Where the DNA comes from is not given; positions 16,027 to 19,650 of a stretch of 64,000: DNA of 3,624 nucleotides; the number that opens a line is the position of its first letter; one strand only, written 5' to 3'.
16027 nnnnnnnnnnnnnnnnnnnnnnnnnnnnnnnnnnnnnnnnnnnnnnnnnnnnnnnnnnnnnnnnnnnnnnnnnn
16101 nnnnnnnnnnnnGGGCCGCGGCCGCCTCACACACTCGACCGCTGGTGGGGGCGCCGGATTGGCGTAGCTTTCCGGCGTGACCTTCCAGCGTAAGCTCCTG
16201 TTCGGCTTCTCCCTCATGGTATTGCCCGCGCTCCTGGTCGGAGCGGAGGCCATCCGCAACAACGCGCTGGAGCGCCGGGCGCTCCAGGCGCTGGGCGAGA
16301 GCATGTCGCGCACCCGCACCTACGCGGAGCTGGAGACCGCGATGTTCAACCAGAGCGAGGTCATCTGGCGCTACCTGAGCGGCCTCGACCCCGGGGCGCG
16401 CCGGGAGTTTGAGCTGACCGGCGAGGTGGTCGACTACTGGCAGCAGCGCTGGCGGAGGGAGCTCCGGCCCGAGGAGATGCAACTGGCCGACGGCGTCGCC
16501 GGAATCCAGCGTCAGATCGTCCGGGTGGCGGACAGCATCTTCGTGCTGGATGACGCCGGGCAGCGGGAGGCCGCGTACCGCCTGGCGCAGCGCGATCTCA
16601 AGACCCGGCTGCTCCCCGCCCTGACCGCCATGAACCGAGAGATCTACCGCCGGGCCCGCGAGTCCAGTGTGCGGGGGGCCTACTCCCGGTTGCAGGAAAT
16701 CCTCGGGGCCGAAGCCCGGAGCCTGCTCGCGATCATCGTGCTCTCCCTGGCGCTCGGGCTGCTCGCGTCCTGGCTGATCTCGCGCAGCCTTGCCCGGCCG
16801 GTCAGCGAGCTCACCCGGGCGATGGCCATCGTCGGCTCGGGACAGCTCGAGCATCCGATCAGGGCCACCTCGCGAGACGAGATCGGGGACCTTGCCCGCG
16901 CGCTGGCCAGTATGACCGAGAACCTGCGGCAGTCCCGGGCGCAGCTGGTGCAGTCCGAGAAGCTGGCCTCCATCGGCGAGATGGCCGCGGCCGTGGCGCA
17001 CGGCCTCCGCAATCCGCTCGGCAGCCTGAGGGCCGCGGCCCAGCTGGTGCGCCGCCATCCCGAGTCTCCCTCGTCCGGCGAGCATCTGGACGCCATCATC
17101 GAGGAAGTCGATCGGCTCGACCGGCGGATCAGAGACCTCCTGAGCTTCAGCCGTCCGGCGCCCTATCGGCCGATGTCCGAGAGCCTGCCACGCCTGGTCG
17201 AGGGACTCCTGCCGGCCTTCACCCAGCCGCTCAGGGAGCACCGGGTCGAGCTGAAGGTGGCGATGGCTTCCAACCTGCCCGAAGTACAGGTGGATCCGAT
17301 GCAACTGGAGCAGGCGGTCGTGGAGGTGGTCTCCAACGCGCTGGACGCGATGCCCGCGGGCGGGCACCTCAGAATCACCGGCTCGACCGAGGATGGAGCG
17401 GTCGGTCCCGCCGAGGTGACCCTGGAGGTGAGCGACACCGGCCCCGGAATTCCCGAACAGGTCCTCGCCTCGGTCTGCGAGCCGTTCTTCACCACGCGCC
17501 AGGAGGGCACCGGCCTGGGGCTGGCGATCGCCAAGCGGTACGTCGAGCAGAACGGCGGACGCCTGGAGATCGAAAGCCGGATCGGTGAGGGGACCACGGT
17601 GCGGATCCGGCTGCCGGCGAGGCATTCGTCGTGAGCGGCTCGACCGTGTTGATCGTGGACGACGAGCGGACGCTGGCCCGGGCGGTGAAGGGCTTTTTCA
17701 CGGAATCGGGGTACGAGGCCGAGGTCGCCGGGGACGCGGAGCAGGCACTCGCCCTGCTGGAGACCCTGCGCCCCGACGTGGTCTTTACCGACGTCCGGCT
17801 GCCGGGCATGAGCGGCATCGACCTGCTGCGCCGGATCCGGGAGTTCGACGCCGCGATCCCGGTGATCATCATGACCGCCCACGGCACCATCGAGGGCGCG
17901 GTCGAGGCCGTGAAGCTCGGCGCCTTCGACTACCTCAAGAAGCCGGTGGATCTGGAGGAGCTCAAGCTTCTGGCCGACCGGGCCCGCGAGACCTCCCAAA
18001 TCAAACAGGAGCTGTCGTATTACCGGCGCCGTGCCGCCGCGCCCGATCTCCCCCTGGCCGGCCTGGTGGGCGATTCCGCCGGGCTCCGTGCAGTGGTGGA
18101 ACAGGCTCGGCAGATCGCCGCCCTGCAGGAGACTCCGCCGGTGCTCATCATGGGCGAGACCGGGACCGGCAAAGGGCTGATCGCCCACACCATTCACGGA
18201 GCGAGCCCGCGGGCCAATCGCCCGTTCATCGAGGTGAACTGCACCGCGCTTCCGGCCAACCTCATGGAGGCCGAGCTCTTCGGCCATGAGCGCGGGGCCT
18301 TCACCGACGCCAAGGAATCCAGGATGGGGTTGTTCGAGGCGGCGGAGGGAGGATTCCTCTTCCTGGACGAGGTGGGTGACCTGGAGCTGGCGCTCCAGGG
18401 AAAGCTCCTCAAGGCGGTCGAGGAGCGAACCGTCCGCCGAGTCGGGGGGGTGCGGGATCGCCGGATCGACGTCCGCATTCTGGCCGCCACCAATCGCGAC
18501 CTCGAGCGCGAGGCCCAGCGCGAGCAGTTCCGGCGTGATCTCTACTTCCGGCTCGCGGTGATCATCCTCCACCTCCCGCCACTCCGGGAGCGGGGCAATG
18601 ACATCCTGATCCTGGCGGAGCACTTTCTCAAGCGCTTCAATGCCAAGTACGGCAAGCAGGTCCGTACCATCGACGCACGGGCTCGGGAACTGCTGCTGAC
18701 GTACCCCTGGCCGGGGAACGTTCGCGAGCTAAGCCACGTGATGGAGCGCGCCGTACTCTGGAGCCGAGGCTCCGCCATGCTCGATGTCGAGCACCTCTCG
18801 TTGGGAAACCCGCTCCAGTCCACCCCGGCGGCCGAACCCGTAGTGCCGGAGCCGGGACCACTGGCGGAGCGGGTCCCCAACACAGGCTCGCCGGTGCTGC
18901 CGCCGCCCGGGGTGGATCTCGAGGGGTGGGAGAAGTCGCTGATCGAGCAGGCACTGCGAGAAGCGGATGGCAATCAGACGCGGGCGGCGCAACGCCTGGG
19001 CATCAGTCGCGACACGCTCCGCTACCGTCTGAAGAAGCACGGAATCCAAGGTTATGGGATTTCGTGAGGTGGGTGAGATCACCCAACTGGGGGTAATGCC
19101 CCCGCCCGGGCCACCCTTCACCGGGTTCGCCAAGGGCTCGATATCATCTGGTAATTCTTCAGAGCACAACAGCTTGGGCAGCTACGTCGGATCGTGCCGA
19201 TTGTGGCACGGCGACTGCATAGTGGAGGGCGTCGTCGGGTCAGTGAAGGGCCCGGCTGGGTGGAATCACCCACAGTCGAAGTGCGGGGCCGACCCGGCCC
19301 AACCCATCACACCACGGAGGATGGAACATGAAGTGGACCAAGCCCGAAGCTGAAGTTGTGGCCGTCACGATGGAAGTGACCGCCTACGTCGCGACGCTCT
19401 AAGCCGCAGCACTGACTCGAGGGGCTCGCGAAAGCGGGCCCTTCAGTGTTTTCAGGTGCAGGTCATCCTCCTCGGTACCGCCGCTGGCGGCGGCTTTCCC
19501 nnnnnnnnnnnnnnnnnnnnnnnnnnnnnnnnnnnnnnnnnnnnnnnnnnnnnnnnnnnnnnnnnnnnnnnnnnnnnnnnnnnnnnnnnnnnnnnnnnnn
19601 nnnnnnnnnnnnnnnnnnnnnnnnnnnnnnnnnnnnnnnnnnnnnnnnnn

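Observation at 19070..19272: pqq operon appears sigma-54 dependent, with twin 16-bp palindromes flanking the -24/-12 promoter next to a dedicated kinase/bEBP pair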

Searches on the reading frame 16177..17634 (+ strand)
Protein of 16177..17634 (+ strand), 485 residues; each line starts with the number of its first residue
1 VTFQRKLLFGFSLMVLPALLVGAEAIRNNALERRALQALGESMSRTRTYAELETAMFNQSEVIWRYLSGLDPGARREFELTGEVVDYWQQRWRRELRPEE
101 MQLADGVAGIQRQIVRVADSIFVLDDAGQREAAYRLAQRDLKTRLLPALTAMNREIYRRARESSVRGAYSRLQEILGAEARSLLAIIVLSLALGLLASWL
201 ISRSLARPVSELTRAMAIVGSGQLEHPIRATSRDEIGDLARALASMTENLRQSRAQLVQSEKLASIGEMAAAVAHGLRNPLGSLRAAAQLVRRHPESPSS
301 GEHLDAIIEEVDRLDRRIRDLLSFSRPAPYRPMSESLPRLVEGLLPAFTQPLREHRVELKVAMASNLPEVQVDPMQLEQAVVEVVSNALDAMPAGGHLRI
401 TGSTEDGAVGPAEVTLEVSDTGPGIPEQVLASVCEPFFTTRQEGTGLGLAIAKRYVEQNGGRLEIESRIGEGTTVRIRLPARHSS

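Call 7: search_protein_families(library=pfam, proteins=[window:16177-17634:+])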
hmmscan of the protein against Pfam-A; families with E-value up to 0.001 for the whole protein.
window:16177-17634:+ (485 aa): 4 families
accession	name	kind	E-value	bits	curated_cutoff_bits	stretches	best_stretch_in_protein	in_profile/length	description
PF02518.31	HATPase_c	-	6.5e-27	94.6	26.4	1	373-482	2-110/111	Histidine kinase-, DNA gyrase B-, and HSP90-like ATPase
PF00512.31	HisKA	-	1.1e-14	54.6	26.9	1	267-326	3-62/66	His Kinase A (phospho-acceptor) domain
PF00672.30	HAMP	-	2e-13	50.9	25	1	200-252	1-53/53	HAMP domain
PF13581.12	HATPase_c_2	-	1e-05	26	27.4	1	360-478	16-126/127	Histidine kinase-like ATPase domain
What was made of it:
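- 16177..17634 (+): Sensor histidine kinase: TM1, a periplasmic four-helix bundle (about residues 25-178), TM2, HAMP, HisKA and HATPase. Its stop overlaps the activator's start by 4 nt. Pfam domains (call 7).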

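Call 34: search_protein_families(library=ncbifam, proteins=[window:16177-17634:+], max_evalue=0.00001)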
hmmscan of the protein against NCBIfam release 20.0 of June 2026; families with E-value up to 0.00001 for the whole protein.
window:16177-17634:+ (485 aa): 82 families (the best 25 are shown)
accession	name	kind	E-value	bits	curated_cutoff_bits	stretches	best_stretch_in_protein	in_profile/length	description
NF008468.0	PRK11360.1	equivalog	2.8e-67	227.5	646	1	252-483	382-610/616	two-component system sensor histidine kinase AtoS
NF007688.0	PRK10364.1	equivalog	1.6e-51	175.5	479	1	251-482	225-452/460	two-component system sensor histidine kinase ZraS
NF010411.0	PRK13837.1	equivalog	1e-43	149.4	647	1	254-483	438-677/828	two-component system VirA-like sensor kinase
NF046026.1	HisKinCckACaul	equivalog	6.6e-40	136.9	1000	1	251-483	287-534/678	cell cycle histidine kinase CckA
NF046020.1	HisKinCckABruc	equivalog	2.7e-38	131.4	1000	1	249-482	463-708/868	cell cycle histidine kinase CckA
NF033092.0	HK_WalK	equivalog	3.9e-38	131.4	725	2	269-480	375-593/594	cell wall metabolism sensor histidine kinase WalK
NF053867.1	SprKinKinDBac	equivalog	1.9e-36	125.6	775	1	252-483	273-499/500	sporulation kinase KinD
NF058527.1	HistKinChvGCaul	equivalog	4.1e-36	124.8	740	1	172-475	218-522/535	two-component sensor histidine kinase ChvG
NF010076.0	PRK13557.1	subfamily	2.4e-35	122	631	1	251-483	148-396/540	histidine kinase famiy protein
NF008312.0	PRK11100.1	equivalog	2.3e-34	119.1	356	1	170-482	171-475/477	two-component system sensor histidine kinase CreC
NF038348.1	T2SS_HK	subfamily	3.5e-33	114.8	450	2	305-482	402-574/574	histidine kinase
NF008293.1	PRK11073.1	equivalog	2.7e-32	112.4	240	1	243-482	108-348/349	nitrogen regulation protein NR(II)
NF040691.1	MtrAB_MtrB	equivalog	4.6e-32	111.7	450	1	182-482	189-493/507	MtrAB system histidine kinase MtrB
NF046044.1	PnpS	equivalog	6.1e-32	111.1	400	1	270-480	174-390/390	two-component system histidine kinase PnpS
NF052574.1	HisKinEspCMyxo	equivalog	3e-31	108.4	1200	1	239-482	391-638/785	serine histidine kinase EspC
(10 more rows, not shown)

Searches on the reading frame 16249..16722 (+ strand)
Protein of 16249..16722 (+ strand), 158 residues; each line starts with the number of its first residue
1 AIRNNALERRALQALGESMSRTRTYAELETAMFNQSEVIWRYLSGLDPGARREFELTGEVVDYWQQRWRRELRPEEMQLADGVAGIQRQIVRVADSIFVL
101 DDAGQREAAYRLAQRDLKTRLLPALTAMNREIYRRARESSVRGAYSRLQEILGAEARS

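Call 53: search_solved_structures(query=window:16249-16722:+, max_evalue=10)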
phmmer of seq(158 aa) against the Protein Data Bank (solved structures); distinct sequences matched with E-value up to 10: 4.
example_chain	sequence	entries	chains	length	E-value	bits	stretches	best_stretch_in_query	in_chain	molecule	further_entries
8z5k_A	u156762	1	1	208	0.69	13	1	94-155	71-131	Bifunctional diguanylate cyclase/phosphodiesterase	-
8z6n_A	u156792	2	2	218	0.74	12.9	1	94-155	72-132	Bifunctional diguanylate cyclase/phosphodiesterase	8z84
8wct_A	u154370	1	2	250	0.91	12.6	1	94-155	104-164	Bifunctional diguanylate cyclase/phosphodiesterase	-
7xky_B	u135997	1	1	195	1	12.5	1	81-153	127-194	Fumarate hydratase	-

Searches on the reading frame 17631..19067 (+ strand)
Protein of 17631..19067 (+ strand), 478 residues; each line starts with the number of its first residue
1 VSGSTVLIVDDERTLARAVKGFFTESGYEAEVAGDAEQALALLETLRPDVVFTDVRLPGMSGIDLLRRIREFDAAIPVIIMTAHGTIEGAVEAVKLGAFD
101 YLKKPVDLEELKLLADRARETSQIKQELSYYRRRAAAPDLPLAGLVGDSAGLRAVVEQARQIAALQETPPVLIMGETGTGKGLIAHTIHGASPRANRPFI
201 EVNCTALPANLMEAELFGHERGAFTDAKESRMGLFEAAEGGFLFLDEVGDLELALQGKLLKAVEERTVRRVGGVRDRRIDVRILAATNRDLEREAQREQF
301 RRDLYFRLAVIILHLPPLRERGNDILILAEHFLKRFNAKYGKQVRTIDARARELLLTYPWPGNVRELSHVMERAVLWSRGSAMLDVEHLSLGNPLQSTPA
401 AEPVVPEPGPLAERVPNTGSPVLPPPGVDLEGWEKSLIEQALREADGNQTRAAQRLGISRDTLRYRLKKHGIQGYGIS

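Call 7: search_protein_families(library=pfam, proteins=[window:17631-19067:+])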
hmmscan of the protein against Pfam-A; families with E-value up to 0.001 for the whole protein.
window:17631-19067:+ (478 aa): 8 families
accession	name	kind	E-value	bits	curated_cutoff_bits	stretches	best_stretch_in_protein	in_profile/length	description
PF00158.32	Sigma54_activat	-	3.3e-63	212.8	20.2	1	145-313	1-167/168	Sigma-54 interaction domain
PF00072.30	Response_reg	-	2.5e-33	115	30.2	1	6-112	1-107/111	Response regulator receiver domain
PF25601.1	AAA_lid_14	-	1.6e-23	82.8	27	1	319-390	1-71/87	AAA+ ATPase lid domain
PF14532.12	Sigma54_activ_2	-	1.5e-17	64.6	25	1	147-318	2-138/138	Sigma-54 interaction domain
PF02954.25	HTH_8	-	9.3e-16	57.7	22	1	434-470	6-42/42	Bacterial regulatory protein, Fis family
PF07728.20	AAA_5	-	1.7e-07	31.7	22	1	170-291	1-125/139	AAA domain (dynein-related subfamily)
PF00004.35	AAA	-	2.6e-06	28.4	21.2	1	171-307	1-130/131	ATPase family associated with various cellular activities (AAA)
PF13556.12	HTH_30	-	3.4e-06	27.2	27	1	443-469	9-35/59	PucR C-terminal helix-turn-helix domain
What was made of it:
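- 17631..19067 (+): NtrC-family enhancer-binding response regulator: receiver domain with D54, AAA+ sigma-54 interaction domain with a GAFTDA loop, and a Fis-type HTH. Pfam Response_reg, Sigma54_activat and HTH_8 (call 7).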

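Call 9: find_related_loci(query=window:17631-19067:+, collection=genome_contigs, flank=6000)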
Query window:17631-19067:+ (478 aa) in genome_contigs; peptide patterns used: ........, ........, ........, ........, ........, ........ (x = any residue, [..] = any of these).
599 stretches matched a pattern (row limit reached: there are more); 433 encode a relative of the query (tblastn E <= 1e-3); the best 80 are kept; 80 distinct loci.
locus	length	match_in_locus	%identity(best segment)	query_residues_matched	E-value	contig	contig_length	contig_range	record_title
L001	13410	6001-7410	81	1-473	0e+0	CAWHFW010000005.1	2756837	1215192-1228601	MAG: uncultured Gemmatimonadales bacterium isolate MFD00392.bin.2.68 genome assembly, contig: contig_5291, whole genome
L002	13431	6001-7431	81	1-472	0e+0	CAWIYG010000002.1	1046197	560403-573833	MAG: uncultured Gemmatimonadales bacterium isolate MFD04935.bin.2.79 genome assembly, contig: contig_29929, whole genome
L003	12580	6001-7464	78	1-473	0e+0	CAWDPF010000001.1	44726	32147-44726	MAG: uncultured Gemmatimonadales bacterium isolate MFD09212.bin.4.173 genome assembly, contig: contig_100414, whole geno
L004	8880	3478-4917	79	1-473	0e+0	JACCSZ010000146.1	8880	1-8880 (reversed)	MAG: Gemmatimonadales bacterium isolate MGR_bin61 SD2897-2912_k127_2848866, whole genome shotgun sequence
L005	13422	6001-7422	80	1-473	0e+0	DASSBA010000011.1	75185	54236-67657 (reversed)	MAG TPA_asm: Gemmatimonadales bacterium isolate SMAG_U882 k141_920844, whole genome shotgun sequence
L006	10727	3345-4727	77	1-474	0e+0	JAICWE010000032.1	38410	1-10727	MAG: Gemmatimonadales bacterium isolate LS_FP_2_bin.27 k141_1890472_length_38410_cov_14.5639, whole genome shotgun seque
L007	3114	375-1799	78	1-474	0e+0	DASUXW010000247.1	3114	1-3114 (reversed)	MAG TPA_asm: Gemmatimonadales bacterium isolate SMAG_U1879 k141_892003, whole genome shotgun sequence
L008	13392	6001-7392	78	1-477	0e+0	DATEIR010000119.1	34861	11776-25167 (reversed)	MAG TPA_asm: Gemmatimonadales bacterium isolate SMAG_U8843 k141_784544, whole genome shotgun sequence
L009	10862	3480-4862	78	1-474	0e+0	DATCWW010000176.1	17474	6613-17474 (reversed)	MAG TPA_asm: Gemmatimonadales bacterium isolate SMAG_U7421 k141_87006, whole genome shotgun sequence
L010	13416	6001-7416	78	1-472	0e+0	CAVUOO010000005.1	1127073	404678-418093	MAG: uncultured Gemmatimonadales bacterium isolate MFD06085.bin.3.113 genome assembly, contig: contig_5610, whole genome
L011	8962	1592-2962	80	5-474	0e+0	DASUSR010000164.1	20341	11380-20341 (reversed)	MAG TPA_asm: Gemmatimonadales bacterium isolate SMAG_U1741 k141_819976, whole genome shotgun sequence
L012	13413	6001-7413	76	1-473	0e+0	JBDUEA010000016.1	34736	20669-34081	MAG: Gemmatimonadota bacterium isolate cluster4_bin.84 NODE_1491_length_34736_cov_15.770826, whole genome shotgun sequen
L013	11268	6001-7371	78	1-473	0e+0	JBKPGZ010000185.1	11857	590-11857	MAG: Gemmatimonadota bacterium isolate HAY_GB_MAG_00023 HAY_GB_000000214362, whole genome shotgun sequence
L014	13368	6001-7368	78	1-473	0e+0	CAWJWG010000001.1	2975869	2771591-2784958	MAG: uncultured Gemmatimonadales bacterium isolate MFD01275.bin.1.56 genome assembly, contig: contig_2047, whole genome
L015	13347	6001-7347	77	5-473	0e+0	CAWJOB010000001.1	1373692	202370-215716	MAG: uncultured Gemmatimonadales bacterium isolate MFD02840.bin.2.331 genome assembly, contig: contig_1073, whole genome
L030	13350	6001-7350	72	1-474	0e+0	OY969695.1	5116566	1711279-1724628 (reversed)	MAG: uncultured Gemmatimonadales bacterium isolate MFD04967.bin.1.34 genome assembly, chromosome: 1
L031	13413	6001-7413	71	1-474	0e+0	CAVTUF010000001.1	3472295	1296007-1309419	MAG: uncultured Gemmatimonadales bacterium isolate MFD04967.bin.2.141 genome assembly, contig: contig_36012, whole genom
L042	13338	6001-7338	70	1-474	0e+0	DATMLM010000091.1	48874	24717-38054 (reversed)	MAG TPA_asm: Gemmatimonadaceae bacterium isolate SMAG_U12797 k141_3068150, whole genome shotgun sequence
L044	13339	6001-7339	68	1-474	2e-178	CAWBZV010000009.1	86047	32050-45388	MAG: uncultured Gemmatimonadales bacterium isolate MFD04570.bin.1.3 genome assembly, contig: contig_183304, whole genome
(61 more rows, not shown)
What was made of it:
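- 17631..19067 (+): 49 orthologues at 68-86% identity, all Gemmatimonadales (call 9).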

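Call 34: search_protein_families(library=ncbifam, proteins=[window:17631-19067:+], max_evalue=0.00001)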
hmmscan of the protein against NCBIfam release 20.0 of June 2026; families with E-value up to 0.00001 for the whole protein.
window:17631-19067:+ (478 aa): 115 families (the best 25 are shown)
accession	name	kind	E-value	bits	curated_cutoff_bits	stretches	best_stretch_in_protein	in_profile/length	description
NF008469.0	PRK11361.1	equivalog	9.3e-134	446.6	714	1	4-473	5-457/461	acetoacetate metabolism transcriptional regulator AtoC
TIGR01818.1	ntrC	equivalog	1e-119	400.4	558.6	1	6-469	1-462/463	nitrogen regulation protein NR(I)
TIGR02915.1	PEP_resp_reg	equivalog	8.2e-112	374.3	502.6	1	6-383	1-377/445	PEP-CTERM-box response regulator transcription factor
NF051870.1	NAssimRespRegNtrX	equivalog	3.1e-103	346.1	600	1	5-472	3-452/452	nitrogen assimilation response regulator NtrX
NF007689.0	PRK10365.1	equivalog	1.6e-102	343.5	760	1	6-467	8-439/441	sigma-54-dependent response regulator transcription factor ZraR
NF041946.1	LuxO_transreg_Vib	equivalog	4.3e-102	342.3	800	1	9-468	2-458/463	quorum-sensing sigma-54 dependent transcriptional regulator LuxO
NF008176.1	PRK10923.1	equivalog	3.1e-100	336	620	1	4-472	4-468/469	nitrogen regulation protein NR(I)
NF011695.0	PRK15115.1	equivalog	5.9e-99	331.8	763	1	4-377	7-367/445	two-component system response regulator GlrR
TIGR01817.1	nifA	equivalog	3.6e-95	319.8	528.85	1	110-473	166-530/534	nif-specific transcriptional activator NifA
NF050807.1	TransRegFlbDCaul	equivalog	7.1e-94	315.2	750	1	148-475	123-443/454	sigma-54-dependent transcriptional regulator FlbD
NF003451.0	PRK05022.1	equivalog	4.6e-93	312.6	476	1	108-472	148-510/512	nitric oxide reductase transcriptional regulator NorR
NF038308.1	RNA_repair_RtcR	equivalog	1.9e-92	310.8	650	1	8-472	33-518/530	RNA repair transcriptional activator RtcR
NF049963.1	RespRegFlgRCampy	domain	1.5e-88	297.5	750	1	36-382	34-371/429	fla regulon two-component system response regulator FlgR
NF041552.1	TF_PrdR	equivalog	1.3e-87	294.5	795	1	138-381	264-503/577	sigma-54 dependent transcriptional regulator PrdR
TIGR02974.1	phageshock_pspF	equivalog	3.3e-84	283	443.55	1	145-470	1-336/336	phage shock protein operon transcriptional activator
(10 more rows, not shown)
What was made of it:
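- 17631..19067 (+): Nearest NCBIfam models are AtoC and NtrC, all below their equivalog cut-offs (call 34).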

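Call 35: search_solved_structures(query=window:17631-19067:+, max_evalue=1e-30)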
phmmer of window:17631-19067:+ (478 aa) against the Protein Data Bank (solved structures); distinct sequences matched with E-value up to 1e-30: 35.
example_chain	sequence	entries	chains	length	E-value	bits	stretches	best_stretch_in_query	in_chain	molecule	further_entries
4l4u_A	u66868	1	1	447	2.8e-99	336.4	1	4-382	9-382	Transcriptional regulator (NtrC family)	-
1ny5_A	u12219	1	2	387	5.4e-97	328.8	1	5-382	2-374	transcriptional regulator (NtrC family)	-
5ep0_A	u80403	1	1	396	6.4e-86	292.3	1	5-377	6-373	Putative repressor protein luxO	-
3dzd_A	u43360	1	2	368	2.3e-80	274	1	6-381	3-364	Transcriptional regulator (NtrC family)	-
5m7n_A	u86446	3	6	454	5.5e-73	249.7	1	4-472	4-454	Nitrogen assimilation regulatory protein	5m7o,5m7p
4ly6_A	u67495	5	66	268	6.8e-72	246.1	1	139-382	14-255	Transcriptional regulator (NtrC family)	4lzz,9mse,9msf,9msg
1ny6_A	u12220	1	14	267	6.9e-72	246.1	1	139-382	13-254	transcriptional regulator (NtrC family)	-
3m0e_A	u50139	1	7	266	4.9e-71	243.3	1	139-382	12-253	Transcriptional regulator (NtrC family)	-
9qq6_C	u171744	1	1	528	1.2e-70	242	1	145-409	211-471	Nif-specific regulatory protein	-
8p53_C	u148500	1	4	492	1.8e-70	241.4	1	58-472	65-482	Transcriptional regulator FleQ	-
1ojl_A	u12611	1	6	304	8.4e-70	239.2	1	145-467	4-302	TRANSCRIPTIONAL REGULATORY PROTEIN ZRAR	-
5exx_A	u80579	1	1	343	8.7e-67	229.3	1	143-469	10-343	Transcriptional regulator FleQ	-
6iy8_A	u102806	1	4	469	9e-64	219.3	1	164-386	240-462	Positive regulator CapR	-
8pb9_D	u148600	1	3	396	1.7e-63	218.5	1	57-376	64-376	Transcriptional regulator FleQ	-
26jl_A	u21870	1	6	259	4.3e-63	217.1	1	144-390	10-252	Flagellar regulatory protein A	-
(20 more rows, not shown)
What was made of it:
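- Closest known: NtrB/NtrC-glnAp2 and AtoS/AtoC-type two-component sigma-54 systems. Same: AtoC and NtrC are the best NCBIfam matches (call 34), and Aquifex NtrC1 is the best solved relative (call 35).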

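Call 40: search_protein_families(library=pfam, proteins=[L042:8103-9908:-, L042:9400-11358:-, L042:7706-8236:-, L042:11772-12674:-, L042:9317-10501:+])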
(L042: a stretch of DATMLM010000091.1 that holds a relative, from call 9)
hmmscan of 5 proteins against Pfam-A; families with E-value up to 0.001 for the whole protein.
L042:8103-9908:- (601 aa): 8 families
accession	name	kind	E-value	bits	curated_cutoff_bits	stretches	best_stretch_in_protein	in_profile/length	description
PF13646.12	HEAT_2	-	1.3e-54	182.9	27.7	6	405-490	4-88/88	HEAT repeats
PF02985.28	HEAT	-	3.2e-36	120.3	23.5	1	369-396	1-27/31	HEAT repeat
PF03130.22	HEAT_PBS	-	2.1e-29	99.1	20.9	1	512-537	1-26/27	PBS lyase HEAT-like repeat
PF13513.12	HEAT_EZ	-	9.9e-29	99.7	27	1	369-396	29-55/55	HEAT-like repeat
PF00514.29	Arm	-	1.4e-23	82.5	20.6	2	369-396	13-39/41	Armadillo/beta-catenin-like repeat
PF12717.13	Cnd1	-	2.7e-07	31.2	26.4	0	305-331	20-46/162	non-SMC mitotic condensation complex subunit 1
PF14668.11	RICTOR_V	-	2.2e-05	25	27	0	364-396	23-55/71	Rapamycin-insensitive companion of mTOR, domain 5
PF25786.1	HEAT_GCN1_C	-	0.00012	22.6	27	0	306-361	27-91/151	GCN1-like, C-terminal HEAT repeats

L042:9400-11358:- (652 aa): 8 families
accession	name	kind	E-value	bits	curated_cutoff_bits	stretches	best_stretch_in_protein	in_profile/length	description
PF13646.12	HEAT_2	-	3e-43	146.5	27.7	4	519-604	2-88/88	HEAT repeats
PF05569.17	Peptidase_M56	-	8.2e-37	127.4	31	1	7-322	8-295/296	BlaR1 peptidase M56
PF02985.28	HEAT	-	3.9e-20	70.5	23.5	0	518-542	2-26/31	HEAT repeat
PF03130.22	HEAT_PBS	-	3.4e-13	49.1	20.9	0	563-588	1-26/27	PBS lyase HEAT-like repeat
PF13513.12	HEAT_EZ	-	7.1e-13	49.2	27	0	499-542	1-54/55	HEAT-like repeat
PF00514.29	Arm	-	1.9e-11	44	20.6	0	552-574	17-39/41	Armadillo/beta-catenin-like repeat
PF12717.13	Cnd1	-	6.3e-06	26.8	26.4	0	523-581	28-92/162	non-SMC mitotic condensation complex subunit 1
PF01435.24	Peptidase_M48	-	0.00072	19.9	20.3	0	174-295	10-121/186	Peptidase family M48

L042:7706-8236:- (176 aa): 0 families

L042:11772-12674:- (300 aa): 2 families
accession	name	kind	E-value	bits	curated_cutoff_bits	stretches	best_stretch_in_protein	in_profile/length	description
PF02558.23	ApbA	-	3e-39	134.5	22.2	1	3-148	1-149/150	Ketopantoate reductase PanE/ApbA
PF08546.17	ApbA_C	-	1.1e-17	65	22.7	1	175-277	2-105/125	Ketopantoate reductase PanE/ApbA C terminal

L042:9317-10501:+ (394 aa): 0 families

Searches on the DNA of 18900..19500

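Call 15: search_rna_families(source=window, start=18900, end=19500, threshold=evalue, max_evalue=10)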
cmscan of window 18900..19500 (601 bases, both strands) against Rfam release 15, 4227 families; matches with E-value up to 10: 3.
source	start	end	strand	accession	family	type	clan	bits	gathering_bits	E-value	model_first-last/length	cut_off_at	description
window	19357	19377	+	RF01109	SBRMV1_UPD-PKd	Cis-reg;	-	16.5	33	3.7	1-21/21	no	Pseudoknot of upstream pseudoknot domain (UPD) of the 3'UTR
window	19243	19310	+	RF03135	L4-Archaeoglobi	Cis-reg; leader;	-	14.9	34.5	8.6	1-85/85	no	L4-Archaeoglobi ribosomal protein leades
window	19406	19451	+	RF02353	BjrC68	Gene; sRNA;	-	14.6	39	0.5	1-82/82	no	Bradyrhizobiaceae sRNA BjrC68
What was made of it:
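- On Known structured RNA leader (Rfam): Only chance-level hits (E of 0.5 or more) in 18900-19500 (call 15).
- No Rfam family matches (call 15).
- Tried and rejected: Rfam search of 18900-19500: chance-level hits only (call 15).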
